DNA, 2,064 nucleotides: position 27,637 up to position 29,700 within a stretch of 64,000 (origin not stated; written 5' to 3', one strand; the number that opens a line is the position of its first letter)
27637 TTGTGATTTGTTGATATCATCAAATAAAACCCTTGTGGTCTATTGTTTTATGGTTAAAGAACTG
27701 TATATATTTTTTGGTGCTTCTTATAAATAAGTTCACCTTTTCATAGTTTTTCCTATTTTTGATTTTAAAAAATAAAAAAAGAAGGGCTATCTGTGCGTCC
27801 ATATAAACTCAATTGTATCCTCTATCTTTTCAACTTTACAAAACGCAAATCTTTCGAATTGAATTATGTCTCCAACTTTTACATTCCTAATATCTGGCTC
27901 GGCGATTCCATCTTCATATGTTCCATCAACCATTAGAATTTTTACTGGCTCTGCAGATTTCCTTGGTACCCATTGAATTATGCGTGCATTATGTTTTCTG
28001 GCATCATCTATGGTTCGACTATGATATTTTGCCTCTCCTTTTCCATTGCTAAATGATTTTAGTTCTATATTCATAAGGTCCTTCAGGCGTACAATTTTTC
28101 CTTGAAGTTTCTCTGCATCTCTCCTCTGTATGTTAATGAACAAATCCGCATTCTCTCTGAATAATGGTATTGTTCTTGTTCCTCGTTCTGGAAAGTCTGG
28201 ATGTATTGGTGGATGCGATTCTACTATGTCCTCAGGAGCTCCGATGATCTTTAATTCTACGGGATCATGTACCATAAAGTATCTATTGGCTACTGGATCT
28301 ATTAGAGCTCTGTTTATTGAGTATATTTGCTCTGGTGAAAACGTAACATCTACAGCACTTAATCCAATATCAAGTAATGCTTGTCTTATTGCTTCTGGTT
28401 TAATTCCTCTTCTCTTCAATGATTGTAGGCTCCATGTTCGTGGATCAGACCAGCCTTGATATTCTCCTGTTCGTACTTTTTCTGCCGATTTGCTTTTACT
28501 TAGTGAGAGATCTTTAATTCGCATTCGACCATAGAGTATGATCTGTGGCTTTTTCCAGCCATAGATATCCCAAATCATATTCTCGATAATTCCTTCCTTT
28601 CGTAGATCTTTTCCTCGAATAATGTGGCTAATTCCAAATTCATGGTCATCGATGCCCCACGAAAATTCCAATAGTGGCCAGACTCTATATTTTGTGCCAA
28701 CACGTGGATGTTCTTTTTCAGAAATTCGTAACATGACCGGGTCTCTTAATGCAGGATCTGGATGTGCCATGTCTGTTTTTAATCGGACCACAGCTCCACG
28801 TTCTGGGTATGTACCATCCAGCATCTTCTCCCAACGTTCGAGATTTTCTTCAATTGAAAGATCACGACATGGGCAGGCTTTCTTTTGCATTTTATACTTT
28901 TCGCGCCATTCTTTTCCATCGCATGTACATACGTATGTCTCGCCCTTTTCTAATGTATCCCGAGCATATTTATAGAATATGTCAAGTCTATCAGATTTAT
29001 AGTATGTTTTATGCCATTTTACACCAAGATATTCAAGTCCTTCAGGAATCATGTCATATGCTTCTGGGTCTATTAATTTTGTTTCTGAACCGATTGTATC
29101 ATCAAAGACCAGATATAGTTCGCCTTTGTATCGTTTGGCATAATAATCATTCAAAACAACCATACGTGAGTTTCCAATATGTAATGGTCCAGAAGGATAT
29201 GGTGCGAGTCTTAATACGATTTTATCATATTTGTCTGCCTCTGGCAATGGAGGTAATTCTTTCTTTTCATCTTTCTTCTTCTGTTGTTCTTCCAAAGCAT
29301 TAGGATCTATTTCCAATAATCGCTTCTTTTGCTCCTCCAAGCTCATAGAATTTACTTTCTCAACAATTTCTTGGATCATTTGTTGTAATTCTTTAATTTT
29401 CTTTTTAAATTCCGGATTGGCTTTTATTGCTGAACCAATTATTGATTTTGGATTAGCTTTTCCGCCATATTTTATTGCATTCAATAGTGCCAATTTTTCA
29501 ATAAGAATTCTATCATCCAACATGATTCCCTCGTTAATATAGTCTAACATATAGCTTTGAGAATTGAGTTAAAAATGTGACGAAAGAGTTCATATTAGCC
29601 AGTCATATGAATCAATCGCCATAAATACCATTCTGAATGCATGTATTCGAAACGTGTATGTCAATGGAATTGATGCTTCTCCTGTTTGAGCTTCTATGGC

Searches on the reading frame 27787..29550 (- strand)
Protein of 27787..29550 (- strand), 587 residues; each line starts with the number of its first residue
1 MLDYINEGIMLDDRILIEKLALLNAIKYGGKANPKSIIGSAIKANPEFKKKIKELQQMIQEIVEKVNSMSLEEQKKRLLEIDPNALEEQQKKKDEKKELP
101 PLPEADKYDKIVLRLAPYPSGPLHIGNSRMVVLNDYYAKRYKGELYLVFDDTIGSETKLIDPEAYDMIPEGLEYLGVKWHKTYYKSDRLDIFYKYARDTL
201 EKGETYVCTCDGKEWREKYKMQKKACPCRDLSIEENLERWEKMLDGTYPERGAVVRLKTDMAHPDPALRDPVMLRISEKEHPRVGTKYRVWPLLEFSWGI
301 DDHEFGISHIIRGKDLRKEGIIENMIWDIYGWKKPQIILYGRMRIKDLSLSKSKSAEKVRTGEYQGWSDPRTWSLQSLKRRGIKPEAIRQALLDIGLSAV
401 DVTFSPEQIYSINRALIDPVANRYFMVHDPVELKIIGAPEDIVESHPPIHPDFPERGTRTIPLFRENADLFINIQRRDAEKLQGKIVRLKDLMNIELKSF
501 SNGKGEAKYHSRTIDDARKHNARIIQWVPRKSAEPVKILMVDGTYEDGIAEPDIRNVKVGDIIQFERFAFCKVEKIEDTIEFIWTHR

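Call 54: search_protein_families(library=pfam, proteins=[window:27787-29550:-], max_evalue=0.001)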
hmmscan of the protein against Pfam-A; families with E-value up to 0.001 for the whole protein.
window:27787-29550:- (587 aa): 3 families
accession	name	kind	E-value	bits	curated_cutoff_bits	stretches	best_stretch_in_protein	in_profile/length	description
PF00749.27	tRNA-synt_1c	-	5.3e-61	206.7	23.4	1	110-415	1-310/314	tRNA synthetases class I (E and Q), catalytic domain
PF03950.23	tRNA-synt_1c_C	-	1.2e-15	58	23.9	1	421-507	1-83/91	tRNA synthetases class I (E and Q), anti-codon binding domain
PF20974.2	tRNA-synt_1c_C2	-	2.9e-08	34.7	23.9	1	524-573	1-68/69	tRNA synthetases class I (E and Q), anti-codon binding domain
